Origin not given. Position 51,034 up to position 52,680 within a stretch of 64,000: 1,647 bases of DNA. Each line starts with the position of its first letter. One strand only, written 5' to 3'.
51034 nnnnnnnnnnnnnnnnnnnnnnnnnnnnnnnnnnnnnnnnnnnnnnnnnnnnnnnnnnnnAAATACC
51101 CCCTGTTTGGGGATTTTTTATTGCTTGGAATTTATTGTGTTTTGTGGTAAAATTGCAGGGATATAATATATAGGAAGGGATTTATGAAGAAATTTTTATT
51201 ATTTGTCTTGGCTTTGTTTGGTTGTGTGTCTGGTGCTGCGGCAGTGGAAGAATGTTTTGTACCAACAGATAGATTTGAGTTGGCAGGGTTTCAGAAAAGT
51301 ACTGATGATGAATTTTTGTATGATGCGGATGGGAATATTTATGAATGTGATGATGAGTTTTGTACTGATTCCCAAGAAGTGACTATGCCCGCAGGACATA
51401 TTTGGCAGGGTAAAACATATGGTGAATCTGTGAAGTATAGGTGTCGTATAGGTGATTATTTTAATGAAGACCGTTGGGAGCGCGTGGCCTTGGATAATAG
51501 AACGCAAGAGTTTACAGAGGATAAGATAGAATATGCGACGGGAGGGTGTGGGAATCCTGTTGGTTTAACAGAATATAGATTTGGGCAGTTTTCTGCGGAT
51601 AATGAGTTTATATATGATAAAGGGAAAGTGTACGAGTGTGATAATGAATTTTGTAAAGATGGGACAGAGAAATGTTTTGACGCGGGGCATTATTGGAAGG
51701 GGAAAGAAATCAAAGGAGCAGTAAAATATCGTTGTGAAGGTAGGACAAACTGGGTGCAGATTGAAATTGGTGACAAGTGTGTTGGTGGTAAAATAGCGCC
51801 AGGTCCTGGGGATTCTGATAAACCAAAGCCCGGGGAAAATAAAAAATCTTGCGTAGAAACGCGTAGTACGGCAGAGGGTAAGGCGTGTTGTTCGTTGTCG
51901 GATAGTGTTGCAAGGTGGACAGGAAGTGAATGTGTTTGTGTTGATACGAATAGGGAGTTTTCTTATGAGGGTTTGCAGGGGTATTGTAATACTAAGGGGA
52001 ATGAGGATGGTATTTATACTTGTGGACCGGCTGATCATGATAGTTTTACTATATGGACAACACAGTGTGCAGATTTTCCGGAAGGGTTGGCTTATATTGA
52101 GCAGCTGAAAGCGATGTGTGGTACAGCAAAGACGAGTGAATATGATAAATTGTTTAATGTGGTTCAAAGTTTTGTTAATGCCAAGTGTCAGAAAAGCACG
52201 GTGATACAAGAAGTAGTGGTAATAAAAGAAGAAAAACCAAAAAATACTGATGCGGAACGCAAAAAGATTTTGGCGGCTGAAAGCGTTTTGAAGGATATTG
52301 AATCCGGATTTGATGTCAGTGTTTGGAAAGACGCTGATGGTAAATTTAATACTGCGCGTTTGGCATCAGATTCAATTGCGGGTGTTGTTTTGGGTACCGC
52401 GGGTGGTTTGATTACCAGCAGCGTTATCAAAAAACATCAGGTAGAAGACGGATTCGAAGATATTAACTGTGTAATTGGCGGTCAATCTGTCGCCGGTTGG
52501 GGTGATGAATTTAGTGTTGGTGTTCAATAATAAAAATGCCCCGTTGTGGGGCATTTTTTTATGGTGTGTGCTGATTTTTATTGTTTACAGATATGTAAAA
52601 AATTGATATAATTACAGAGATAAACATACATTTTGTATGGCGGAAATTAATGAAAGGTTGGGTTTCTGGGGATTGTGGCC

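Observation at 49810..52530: dnaA not followed by dnaN; instead followed by a secreted Cys-rich tandem-repeat protein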

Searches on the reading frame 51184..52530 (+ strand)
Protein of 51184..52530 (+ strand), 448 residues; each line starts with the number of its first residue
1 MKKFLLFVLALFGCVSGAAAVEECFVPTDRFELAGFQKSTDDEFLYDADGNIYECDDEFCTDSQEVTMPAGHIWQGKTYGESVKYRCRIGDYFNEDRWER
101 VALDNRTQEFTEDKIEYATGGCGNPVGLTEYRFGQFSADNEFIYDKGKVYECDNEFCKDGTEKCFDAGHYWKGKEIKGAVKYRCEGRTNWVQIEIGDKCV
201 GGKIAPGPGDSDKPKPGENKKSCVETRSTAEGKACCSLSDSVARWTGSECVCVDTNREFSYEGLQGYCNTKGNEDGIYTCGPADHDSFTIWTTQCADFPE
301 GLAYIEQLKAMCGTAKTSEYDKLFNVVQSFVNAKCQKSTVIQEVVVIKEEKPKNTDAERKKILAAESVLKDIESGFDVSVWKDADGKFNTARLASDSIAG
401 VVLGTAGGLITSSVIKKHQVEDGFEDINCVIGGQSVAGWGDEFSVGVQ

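Call 3: search_protein_families(library=pfam, proteins=[window:51184-52530:+], max_evalue=0.1)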
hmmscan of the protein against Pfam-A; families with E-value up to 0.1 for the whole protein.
window:51184-52530:+ (448 aa): 0 families

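Call 9: find_homologous_proteins(query=window:51184-52527:+, max_evalue=0.001)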
Query window:51184-52527:+ (448 aa): 1463 proteins with E <= 0.001 among 6567 candidates; the best 120 are listed.
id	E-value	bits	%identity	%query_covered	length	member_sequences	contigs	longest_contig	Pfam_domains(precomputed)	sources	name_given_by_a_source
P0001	0.0e+0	1046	100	100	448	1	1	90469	-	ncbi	-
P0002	2.0e-261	886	86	100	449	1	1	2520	-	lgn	-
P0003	5.5e-120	419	76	54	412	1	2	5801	-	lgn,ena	-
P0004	1.1e-110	389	73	52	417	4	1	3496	-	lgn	-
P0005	2.8e-109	384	71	54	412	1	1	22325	-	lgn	-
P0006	2.9e-95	338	64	52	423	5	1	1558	-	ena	-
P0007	2.3e-93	332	40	100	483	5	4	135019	-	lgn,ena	-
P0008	4.7e-88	314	42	100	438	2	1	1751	-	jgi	-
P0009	2.7e-84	302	38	100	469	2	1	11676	-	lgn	-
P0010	1.3e-81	293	39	100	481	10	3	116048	-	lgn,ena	-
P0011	7.8e-81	290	40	61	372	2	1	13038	-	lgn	-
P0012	3.5e-75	272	37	100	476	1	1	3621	-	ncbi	-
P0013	4.0e-71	258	33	96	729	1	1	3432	-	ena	-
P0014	5.2e-68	248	51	51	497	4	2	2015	-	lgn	-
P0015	5.6e-68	248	37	100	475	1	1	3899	-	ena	-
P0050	1.1e-55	208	33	100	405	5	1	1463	-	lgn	-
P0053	2.5e-55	206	35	99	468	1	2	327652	-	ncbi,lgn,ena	-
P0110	1.2e-46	178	34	93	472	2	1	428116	-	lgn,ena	-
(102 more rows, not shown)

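Call 11: find_encoding_contigs(protein=P0053, flank=8000, max_places=2)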
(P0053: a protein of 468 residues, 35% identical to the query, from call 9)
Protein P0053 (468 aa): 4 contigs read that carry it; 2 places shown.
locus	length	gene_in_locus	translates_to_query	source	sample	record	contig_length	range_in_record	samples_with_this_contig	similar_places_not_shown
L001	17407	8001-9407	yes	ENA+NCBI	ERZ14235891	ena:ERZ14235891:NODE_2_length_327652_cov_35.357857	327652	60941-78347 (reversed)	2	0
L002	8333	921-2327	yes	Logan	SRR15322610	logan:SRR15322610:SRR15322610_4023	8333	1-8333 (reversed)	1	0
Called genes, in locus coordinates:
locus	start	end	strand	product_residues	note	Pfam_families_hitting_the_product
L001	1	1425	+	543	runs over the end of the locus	PF00263:Secretin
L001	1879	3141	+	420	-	PF26010:DUF8003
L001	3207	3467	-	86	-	PF01649:Ribosomal_S20p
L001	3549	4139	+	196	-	PF02660:G3P_acyltransf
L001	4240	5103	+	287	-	-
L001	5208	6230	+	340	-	PF21102:DprA_N (weak), PF17782:WHD_DprA (faint), PF02481:DNA_processg_A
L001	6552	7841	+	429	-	PF11638:DnaA_N (weak), PF00308:Bac_DnaA, PF00004:AAA, PF08299:Bac_DnaA_C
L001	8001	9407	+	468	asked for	-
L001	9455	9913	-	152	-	-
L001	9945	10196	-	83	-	PF12636:DUF3781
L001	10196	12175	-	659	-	PF02518:HATPase_c, PF00204:DNA_gyraseB, PF01751:Toprim, PF00986:DNA_gyraseB_C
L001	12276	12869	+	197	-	-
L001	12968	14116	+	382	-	PF00226:DnaJ, PF01556:DnaJ_C, PF00684:DnaJ_CXXCXGXG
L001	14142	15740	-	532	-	-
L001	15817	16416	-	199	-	PF01066:CDP-OH_P_transf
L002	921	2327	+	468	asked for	-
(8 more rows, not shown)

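Call 12: find_encoding_contigs(protein=P0110, flank=8000, max_places=2)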
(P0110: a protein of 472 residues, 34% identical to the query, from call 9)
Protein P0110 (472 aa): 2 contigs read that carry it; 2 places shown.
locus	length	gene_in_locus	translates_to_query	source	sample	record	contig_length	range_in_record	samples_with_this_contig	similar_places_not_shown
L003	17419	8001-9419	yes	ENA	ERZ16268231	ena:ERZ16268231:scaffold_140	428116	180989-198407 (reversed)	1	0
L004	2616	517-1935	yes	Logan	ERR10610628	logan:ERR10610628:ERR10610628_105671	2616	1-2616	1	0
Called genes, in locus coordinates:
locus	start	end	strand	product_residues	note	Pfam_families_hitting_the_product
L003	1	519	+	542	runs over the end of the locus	PF00263:Secretin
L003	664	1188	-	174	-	-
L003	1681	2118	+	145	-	-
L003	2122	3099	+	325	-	-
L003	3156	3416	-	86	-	PF01649:Ribosomal_S20p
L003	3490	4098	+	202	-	PF02660:G3P_acyltransf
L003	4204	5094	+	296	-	-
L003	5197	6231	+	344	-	PF21102:DprA_N (weak), PF02481:DNA_processg_A, PF17782:WHD_DprA (weak)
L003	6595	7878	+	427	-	PF11638:DnaA_N (weak), PF00308:Bac_DnaA, PF00004:AAA (weak), PF08299:Bac_DnaA_C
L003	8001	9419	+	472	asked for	-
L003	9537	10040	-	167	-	-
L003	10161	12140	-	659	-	PF02518:HATPase_c, PF00204:DNA_gyraseB, PF01751:Toprim, PF00986:DNA_gyraseB_C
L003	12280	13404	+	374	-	PF00226:DnaJ, PF01556:DnaJ_C, PF27659:CHP02642 (faint), PF00684:DnaJ_CXXCXGXG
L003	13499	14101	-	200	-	PF01066:CDP-OH_P_transf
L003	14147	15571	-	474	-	PF01541:GIY-YIG, PF27096:UvrC_M, PF02151:UVR, PF08459:UvrC_RNaseH_dom, PF12826:HHH_2, PF14520:HHH_5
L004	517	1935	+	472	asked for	-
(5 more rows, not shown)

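Call 16: find_related_loci(query=A1, collection=genome_contigs, flank=6000)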
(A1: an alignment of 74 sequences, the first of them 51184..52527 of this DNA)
Query A1 (448 aa) in genome_contigs; peptide patterns used: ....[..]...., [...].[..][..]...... (x = any residue, [..] = any of these).
457 stretches matched a pattern; 239 encode a relative of the query (tblastn E <= 1e-3); the best 80 are kept; 79 distinct loci.
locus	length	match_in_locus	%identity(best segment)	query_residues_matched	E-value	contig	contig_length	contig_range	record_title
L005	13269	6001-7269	44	1-448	1e-91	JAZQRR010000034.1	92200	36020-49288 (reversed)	MAG: Candidatus Enterousia sp. isolate T1900045224_TC20190220.MAGScoT_cleanbin_000015 SGB_5385_k141_538860, whole genome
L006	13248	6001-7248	36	1-448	4e-71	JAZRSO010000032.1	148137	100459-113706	MAG: Candidatus Enterousia sp. isolate T1900045346_YK20190036.MAGScoT_cleanbin_000031 SGB_6715_k141_2895038, whole genom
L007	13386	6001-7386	35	4-448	2e-64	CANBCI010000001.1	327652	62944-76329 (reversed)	MAG TPA_asm: uncultured Alphaproteobacteria bacterium isolate SRR15322610_bin.17_metawrap_v1.3_MAG genome assembly, cont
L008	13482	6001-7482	33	1-448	3e-64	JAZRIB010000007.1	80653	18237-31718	MAG: Candidatus Enterousia sp. isolate T1900045477_YK20190171.MAGScoT_cleanbin_000036 SGB_7287_k141_2214418, whole genom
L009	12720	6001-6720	51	209-448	8e-64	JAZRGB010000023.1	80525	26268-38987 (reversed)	MAG: Candidatus Enterousia sp. isolate T1900045493_YK20190187.MAGScoT_cleanbin_000028 SGB_7394_k141_1456063, whole genom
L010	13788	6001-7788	33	1-448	6e-64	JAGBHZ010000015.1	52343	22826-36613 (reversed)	MAG: Alphaproteobacteria bacterium isolate RGIG9136 Water_deer_Rectum.Co__c1261034, whole genome shotgun sequence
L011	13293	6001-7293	33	5-448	6e-59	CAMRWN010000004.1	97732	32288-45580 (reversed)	MAG TPA_asm: uncultured Alphaproteobacteria bacterium isolate SRR13573576_bin.40_metawrap_v1.3_MAG genome assembly, cont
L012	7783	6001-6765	49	194-448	2e-58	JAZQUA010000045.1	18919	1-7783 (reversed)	MAG: Candidatus Enterousia sp. isolate T1900045184_TC20190180.MAGScoT_cleanbin_000030 SGB_9218_k141_3715790, whole genom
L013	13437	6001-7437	32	1-448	5e-58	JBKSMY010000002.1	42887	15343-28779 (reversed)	MAG: Alphaproteobacteria bacterium isolate KS320-82 k141_138407, whole genome shotgun sequence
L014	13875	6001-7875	32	1-448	3e-58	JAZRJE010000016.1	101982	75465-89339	MAG: Candidatus Enterousia sp. isolate T1900045469_YK20190160.MAGScoT_cleanbin_000038 SGB_7227_k141_3588819, whole genom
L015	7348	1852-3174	34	5-448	4e-58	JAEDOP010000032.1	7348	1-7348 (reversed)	MAG: Alphaproteobacteria bacterium isolate MAG321 NODE_8718_length_7348_cov_5.397230, whole genome shotgun sequence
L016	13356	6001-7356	32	1-448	4e-56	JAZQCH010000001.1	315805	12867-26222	MAG: Candidatus Enterousia sp. isolate T1900044638_TS20190104.MAGScoT_cleanbin_000052 SGB_1211_k141_257354, whole genome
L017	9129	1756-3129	34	1-448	4e-56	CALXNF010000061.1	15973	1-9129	MAG: uncultured Alphaproteobacteria bacterium isolate E02__bin305 genome assembly, contig: E02__k127_6882127, whole geno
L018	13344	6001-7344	35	1-448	5e-55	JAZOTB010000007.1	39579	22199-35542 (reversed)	MAG: Candidatus Enterousia sp. isolate T1900045541_YK20190235.MAGScoT_cleanbin_000047 SGB_7810_k141_1085320, whole genom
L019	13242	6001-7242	33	37-448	4e-55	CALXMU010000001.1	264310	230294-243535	MAG: uncultured Alphaproteobacteria bacterium isolate BRZ_MD__bin57 genome assembly, contig: BRZ_MD__NODE_31_length_2643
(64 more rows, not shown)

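Call 20: predict_structure(alignment_id=A1)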
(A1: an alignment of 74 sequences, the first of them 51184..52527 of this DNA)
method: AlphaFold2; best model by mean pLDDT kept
length: 448 residues; sequences in the alignment: 74
mean_pLDDT: 72.4   pTM: 0.38
mean pLDDT of the five models: 72.4, 69.0, 69.0, 68.5, 67.6
residues with pLDDT >= 90: 128; 70-90: 145; 50-70: 80; < 50: 95
segments of 3 or more residues with pLDDT < 50: 14-20, 116-121, 130-135, 210-219, 338-354, 376-379, 390-427, 443-448
pLDDT, mean of each block of 10 residues (from residue 1): 62 50 70 72 86 88 93 84 93 88 84 49 56 53 82 73 91 88 88 92 73 45 90 91 91 91 91 83 88 92 96 92 91 69 33 58 75 55 55 36 31 39 47 57 45
secondary structure, 60 per line:
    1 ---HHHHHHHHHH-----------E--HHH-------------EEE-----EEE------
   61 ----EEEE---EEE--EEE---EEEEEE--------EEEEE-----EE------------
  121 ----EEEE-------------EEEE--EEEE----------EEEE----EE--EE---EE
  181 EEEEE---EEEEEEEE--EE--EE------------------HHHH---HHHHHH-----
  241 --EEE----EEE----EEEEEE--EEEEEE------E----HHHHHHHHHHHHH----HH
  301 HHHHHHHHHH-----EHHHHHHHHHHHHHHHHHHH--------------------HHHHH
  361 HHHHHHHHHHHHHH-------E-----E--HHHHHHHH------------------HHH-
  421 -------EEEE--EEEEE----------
elements in order: H4-13 E44-46 E52-54 E65-68 E72-74 E77-79 E83-88 E97-101 E125-128 E142-145 E148-151 E162-165 E179-185 E189-196 H223-226 H230-235 E243-245 E250-252 E257-262 E265-270 H282-294 H299-310 H317-335 H356-374 H391-398 E428-431 E434-438

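Call 25: fold_search(model_id=the predicted structure, library=pdb)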
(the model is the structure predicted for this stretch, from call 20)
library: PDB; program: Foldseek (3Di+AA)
matches with E <= 10: 160; with E <= 0.001: 0
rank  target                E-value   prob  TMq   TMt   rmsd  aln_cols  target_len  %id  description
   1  5k1h_B                8.1e-01  0.04  0.09  0.07  14.3       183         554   12  eIF3b relocated to the intersubunit face to interact with eIF1 and below the eIF2 ternary-complex. from the structure  (released 2016-07-13)
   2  4qmg_A                8.6e-01  0.03  0.08  0.09  15.6       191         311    7  The Structure of MTDH-SND1 Complex Reveals Novel Cancer-Promoting Interactions (released 2014-10-08)
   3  3tto_B                9.1e-01  0.03  0.07  0.03  18.8       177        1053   10  Crystal structure of Leuconostoc mesenteroides NRRL B-1299 N-terminally truncated dextransucrase DSR-E in triclinic fo (released 2012-01-25)
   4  7fd8_A                9.1e-01  0.02  0.06  0.04  31.7       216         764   10  Thermostabilised full length human mGluR5-5M bound with L-quisqualic acid (released 2021-09-08)
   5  9k7f_B                9.1e-01  0.01  0.06  0.03  24.2       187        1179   12  RNA polymerase II elongation complex apo structure. (released 2025-10-29)
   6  4qmg_C                9.6e-01  0.02  0.08  0.10  16.0       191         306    6  The Structure of MTDH-SND1 Complex Reveals Novel Cancer-Promoting Interactions (released 2014-10-08)
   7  8s4t_A                1.0e+00  0.03  0.07  0.20  20.0       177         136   11  DNA bound structure of PrgE from plasmid pCF10 (released 2024-05-29)
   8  4qmg_D                1.0e+00  0.02  0.07  0.09  15.8       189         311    6  The Structure of MTDH-SND1 Complex Reveals Novel Cancer-Promoting Interactions (released 2014-10-08)
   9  4qmg_B                1.2e+00  0.02  0.08  0.11  15.2       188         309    7  The Structure of MTDH-SND1 Complex Reveals Novel Cancer-Promoting Interactions (released 2014-10-08)
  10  3amr                  1.5e+00  0.01  0.07  0.08  14.1       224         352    8  Crystal Structures of Bacillus subtilis Alkaline Phytase in Complex with Ca2+, Co2+, Ni2+, Mg2+ and myo-Inositol Hexasul (released 2011-04-13)
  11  7knx_D                1.6e+00  0.02  0.09  0.12  15.0       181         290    6  Crystal structure of SND1 in complex with C-26-A6 (released 2021-12-08)
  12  7knx_A                1.6e+00  0.02  0.09  0.12  15.0       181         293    6  Crystal structure of SND1 in complex with C-26-A6 (released 2021-12-08)
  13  4u1f_B                1.6e+00  0.02  0.09  0.08  14.4       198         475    5  Crystal structure of middle domain of eukaryotic translation initiation factor eIF3b (released 2014-09-10)
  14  7n50                  1.8e+00  0.02  0.05  0.09  18.1       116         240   10  Structure of a bacterial gasdermin from Bradyrhizobium tropiciagri (released 2021-06-23)
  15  8txz                  1.8e+00  0.01  0.07  0.04  13.1       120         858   15  Structure of C-terminal LRRK2 bound to MLi-2 (released 2023-12-06)
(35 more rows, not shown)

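Call 26: search_protein_families(library=ncbifam, proteins=[window:51184-52527:+], max_evalue=0.01)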
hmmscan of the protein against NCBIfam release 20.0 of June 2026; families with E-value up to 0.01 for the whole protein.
window:51184-52527:+ (448 aa): 0 families

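Call 27: search_solved_structures(query=A1, max_evalue=1)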
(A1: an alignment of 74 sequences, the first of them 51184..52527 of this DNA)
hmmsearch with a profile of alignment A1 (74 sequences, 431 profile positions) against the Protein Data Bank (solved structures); distinct sequences matched with E-value up to 1: 0.

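Call 32: find_encoding_contigs(protein=P0005, flank=8000, max_places=2)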
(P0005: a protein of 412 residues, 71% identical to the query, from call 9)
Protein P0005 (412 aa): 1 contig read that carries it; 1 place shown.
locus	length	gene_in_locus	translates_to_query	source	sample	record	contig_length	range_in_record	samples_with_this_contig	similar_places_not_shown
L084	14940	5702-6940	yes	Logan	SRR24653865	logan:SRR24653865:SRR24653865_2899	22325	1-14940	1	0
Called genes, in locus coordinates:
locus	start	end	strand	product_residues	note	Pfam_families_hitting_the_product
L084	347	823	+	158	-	-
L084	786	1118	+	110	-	-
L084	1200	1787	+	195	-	PF02660:G3P_acyltransf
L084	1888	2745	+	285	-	-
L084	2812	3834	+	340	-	PF21102:DprA_N (weak), PF02481:DNA_processg_A, PF17782:WHD_DprA (weak)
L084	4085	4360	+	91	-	-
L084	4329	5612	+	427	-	PF11638:DnaA_N (weak), PF00308:Bac_DnaA, PF00004:AAA (weak), PF08299:Bac_DnaA_C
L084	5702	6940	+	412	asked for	-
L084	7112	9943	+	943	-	-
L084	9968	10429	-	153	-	-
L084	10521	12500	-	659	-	PF02518:HATPase_c, PF00204:DNA_gyraseB, PF01751:Toprim, PF00986:DNA_gyraseB_C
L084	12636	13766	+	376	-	PF00226:DnaJ, PF01556:DnaJ_C, PF00684:DnaJ_CXXCXGXG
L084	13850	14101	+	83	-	-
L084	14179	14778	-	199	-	PF01066:CDP-OH_P_transf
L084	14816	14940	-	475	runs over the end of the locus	PF01541:GIY-YIG, PF27096:UvrC_M, PF02151:UVR (weak), PF08459:UvrC_RNaseH_dom, PF12826:HHH_2 (weak), PF14520:HHH_5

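Call 33: find_encoding_contigs(protein=P0003, flank=8000, max_places=2)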
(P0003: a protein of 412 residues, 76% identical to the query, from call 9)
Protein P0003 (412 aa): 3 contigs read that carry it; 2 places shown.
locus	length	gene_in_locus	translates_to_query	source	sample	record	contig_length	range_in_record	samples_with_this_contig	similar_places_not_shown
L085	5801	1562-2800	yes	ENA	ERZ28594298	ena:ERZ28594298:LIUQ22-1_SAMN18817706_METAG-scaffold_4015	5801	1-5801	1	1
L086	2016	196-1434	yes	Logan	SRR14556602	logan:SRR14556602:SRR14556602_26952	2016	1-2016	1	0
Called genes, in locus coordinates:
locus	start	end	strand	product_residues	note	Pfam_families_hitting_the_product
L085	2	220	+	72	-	?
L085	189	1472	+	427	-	PF11638:DnaA_N (weak), PF00308:Bac_DnaA, PF00004:AAA (weak), PF08299:Bac_DnaA_C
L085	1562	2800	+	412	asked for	-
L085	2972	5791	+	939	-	-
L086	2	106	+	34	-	?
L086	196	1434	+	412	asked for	-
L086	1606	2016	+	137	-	?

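Call 34: find_encoding_contigs(protein=P0002, flank=8000, max_places=2)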
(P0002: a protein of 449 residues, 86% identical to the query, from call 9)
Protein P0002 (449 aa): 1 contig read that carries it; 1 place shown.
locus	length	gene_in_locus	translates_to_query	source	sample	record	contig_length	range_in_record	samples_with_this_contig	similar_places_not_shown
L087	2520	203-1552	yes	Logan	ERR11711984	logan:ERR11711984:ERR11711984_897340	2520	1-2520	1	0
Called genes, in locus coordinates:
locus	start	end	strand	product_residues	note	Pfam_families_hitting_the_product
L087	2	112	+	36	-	?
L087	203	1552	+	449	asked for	-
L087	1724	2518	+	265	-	?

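Call 50: fold_search(model_id=the predicted structure, library=viral)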
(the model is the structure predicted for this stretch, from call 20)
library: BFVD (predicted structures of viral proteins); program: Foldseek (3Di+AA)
matches with E <= 10: 190; with E <= 0.001: 0
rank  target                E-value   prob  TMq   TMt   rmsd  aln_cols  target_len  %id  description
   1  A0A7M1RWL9            2.6e-01  0.06  0.08  0.13  13.4       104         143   12  Uncharacterized protein [uncultured phage cr11_1]
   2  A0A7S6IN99            5.9e-01  0.02  0.09  0.08  34.6       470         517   11  Putative capsid protein [Alteromonas phage phiAFP1]
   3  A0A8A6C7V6            6.7e-01  0.04  0.08  0.11  16.1       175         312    9  Sf6-type phage tail needle knob domain-containing protein [Aeromonas phage PZL-Ah152]
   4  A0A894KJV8            7.1e-01  0.02  0.09  0.07  23.6       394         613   11  (no name in the UniProt tables at hand)
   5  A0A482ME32            8.0e-01  0.01  0.07  0.13  23.1       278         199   12  (no name in the UniProt tables at hand)
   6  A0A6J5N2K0            1.1e+00  0.07  0.09  0.19  17.9       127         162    9  Uncharacterized protein [uncultured Caudovirales phage]
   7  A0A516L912            1.1e+00  0.03  0.08  0.13  25.4       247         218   12  (no name in the UniProt tables at hand)
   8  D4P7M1                1.4e+00  0.02  0.07  0.06  18.8       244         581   11  Tail fiber protein [Rhodococcus phage ReqiPoco6]
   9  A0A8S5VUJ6            1.4e+00  0.07  0.10  0.23  11.8       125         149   16  (no name in the UniProt tables at hand)
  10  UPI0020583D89         1.4e+00  0.01  0.08  0.08  21.7       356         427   11  (no name look-up for this kind of identifier)
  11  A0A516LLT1            1.5e+00  0.02  0.09  0.07  22.6       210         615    8  (no name in the UniProt tables at hand)
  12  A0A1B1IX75            1.5e+00  0.01  0.10  0.07  17.8       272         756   14  Long tail fiber protein Gp37 [Citrobacter phage vB_CfrM_CfP1]
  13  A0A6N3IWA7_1          1.6e+00  0.02  0.10  0.06  21.6       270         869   10  RNA1 polyprotein (Fragment) [Cycas necrotic stunt virus]
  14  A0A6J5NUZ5            1.8e+00  0.02  0.12  0.07  19.9       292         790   10  Collagen triple helix repeat [uncultured Caudovirales phage]
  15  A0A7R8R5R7            1.9e+00  0.14  0.08  0.39   6.7        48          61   12  (no name in the UniProt tables at hand)
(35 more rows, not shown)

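Call 59: search_protein_families(library=padloc, proteins=[window:51184-52527:+], max_evalue=0.01)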
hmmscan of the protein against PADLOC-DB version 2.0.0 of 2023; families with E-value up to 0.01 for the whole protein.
window:51184-52527:+ (448 aa): 0 families

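Call 60: search_protein_families(library=phrogs, proteins=[window:51184-52527:+], max_evalue=0.01)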
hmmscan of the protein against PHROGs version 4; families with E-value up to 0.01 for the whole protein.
window:51184-52527:+ (448 aa): 0 families
